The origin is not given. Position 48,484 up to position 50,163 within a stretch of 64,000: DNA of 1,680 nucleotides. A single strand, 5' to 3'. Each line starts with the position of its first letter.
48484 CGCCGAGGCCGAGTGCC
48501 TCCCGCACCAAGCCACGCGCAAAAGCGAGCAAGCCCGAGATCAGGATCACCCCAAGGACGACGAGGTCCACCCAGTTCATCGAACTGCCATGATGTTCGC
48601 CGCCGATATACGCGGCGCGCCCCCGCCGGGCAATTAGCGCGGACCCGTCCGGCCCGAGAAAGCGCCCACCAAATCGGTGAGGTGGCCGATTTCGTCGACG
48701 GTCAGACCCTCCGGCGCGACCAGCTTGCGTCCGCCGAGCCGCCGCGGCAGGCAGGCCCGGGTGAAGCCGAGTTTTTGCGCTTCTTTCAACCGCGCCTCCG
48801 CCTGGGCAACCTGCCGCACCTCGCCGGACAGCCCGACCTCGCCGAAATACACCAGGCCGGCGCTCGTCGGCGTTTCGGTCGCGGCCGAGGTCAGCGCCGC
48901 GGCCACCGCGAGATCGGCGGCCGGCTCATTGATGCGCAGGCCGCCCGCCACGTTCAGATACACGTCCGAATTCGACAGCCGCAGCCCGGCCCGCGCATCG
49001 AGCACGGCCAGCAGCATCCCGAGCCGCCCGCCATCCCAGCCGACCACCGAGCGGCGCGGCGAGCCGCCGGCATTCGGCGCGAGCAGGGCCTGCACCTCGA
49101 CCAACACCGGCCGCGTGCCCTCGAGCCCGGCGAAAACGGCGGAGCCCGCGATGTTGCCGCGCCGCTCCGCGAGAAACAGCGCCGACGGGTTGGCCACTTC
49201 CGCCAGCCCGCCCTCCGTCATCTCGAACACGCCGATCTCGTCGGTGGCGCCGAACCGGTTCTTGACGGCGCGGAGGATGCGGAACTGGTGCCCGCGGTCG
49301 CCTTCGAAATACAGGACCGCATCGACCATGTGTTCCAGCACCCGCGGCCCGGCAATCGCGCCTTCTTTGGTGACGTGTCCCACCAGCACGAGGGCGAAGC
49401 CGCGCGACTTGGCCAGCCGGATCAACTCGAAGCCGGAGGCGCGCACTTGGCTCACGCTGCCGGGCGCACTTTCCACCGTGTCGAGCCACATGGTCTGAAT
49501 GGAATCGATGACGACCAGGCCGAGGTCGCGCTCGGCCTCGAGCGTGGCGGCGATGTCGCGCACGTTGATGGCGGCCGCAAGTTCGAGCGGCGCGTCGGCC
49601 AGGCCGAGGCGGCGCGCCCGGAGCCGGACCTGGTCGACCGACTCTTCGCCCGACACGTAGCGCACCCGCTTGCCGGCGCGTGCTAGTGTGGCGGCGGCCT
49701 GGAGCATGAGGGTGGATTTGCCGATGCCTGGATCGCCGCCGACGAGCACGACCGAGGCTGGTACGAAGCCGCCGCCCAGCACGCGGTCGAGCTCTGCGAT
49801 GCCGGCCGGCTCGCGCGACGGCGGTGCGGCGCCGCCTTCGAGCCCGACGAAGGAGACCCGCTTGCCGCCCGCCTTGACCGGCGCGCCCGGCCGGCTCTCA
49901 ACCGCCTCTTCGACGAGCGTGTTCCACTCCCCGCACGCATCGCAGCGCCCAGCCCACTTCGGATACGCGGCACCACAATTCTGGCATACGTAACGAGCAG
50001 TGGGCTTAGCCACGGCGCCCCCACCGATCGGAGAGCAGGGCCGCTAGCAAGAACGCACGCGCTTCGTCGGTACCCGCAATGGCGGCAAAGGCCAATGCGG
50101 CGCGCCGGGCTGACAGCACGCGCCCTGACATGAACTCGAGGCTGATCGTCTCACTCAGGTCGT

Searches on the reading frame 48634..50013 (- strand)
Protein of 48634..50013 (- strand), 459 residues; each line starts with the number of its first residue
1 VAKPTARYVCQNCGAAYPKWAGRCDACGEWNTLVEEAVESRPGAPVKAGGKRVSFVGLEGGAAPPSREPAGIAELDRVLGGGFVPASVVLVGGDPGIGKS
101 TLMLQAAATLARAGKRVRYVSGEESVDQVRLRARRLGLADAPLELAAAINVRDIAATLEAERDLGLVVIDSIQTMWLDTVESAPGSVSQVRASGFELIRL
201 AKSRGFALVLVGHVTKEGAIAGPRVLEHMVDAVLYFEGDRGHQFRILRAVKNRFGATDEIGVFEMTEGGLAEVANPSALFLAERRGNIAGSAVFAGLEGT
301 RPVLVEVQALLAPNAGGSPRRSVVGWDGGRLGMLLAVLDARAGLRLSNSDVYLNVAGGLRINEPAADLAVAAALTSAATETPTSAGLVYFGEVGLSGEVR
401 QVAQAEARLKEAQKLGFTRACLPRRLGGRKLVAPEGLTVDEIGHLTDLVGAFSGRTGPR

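Call 57: search_protein_families(library=pfam, proteins=[window:48634-50013:-], max_evalue=0.001)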
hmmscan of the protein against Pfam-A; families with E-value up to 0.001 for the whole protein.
window:48634-50013:- (459 aa): 11 families
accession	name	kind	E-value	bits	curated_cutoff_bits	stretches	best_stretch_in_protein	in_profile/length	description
PF13481.12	AAA_25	-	1.8e-16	60.8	27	1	70-219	17-195/195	AAA domain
PF06745.19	ATPase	-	5.7e-16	59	26.6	1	69-267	2-221/231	KaiC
PF18073.7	Zn_ribbon_LapB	-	5e-12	45.7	25.7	1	8-35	1-28/28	Rubredoxin metal binding domain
PF13541.12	ChlI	-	1.5e-07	31.8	27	1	343-424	37-119/121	Subunit ChlI of Mg-chelatase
PF03796.21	DnaB_C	-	2e-07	31.1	27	1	70-132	4-66/255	DnaB-like helicase C terminal domain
PF13191.12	AAA_16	-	2.6e-05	25.2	32.6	1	76-164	17-97/167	AAA ATPase domain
PF25199.1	nSTAND_NTPase5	-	3.1e-05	24.2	34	1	86-127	41-83/145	Novel STAND NTPase 5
PF13401.12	AAA_22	-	0.00029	21.6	27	1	87-213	6-123/130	AAA domain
PF13479.12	AAA_24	-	0.00039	20.8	27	1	88-181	4-82/195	AAA domain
PF05362.19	Lon_C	-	0.00043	20.3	21.1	1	348-424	93-170/205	Lon protease (S16) C-terminal proteolytic domain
PF13604.12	AAA_30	-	0.00065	19.9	27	0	87-231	19-142/191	AAA domain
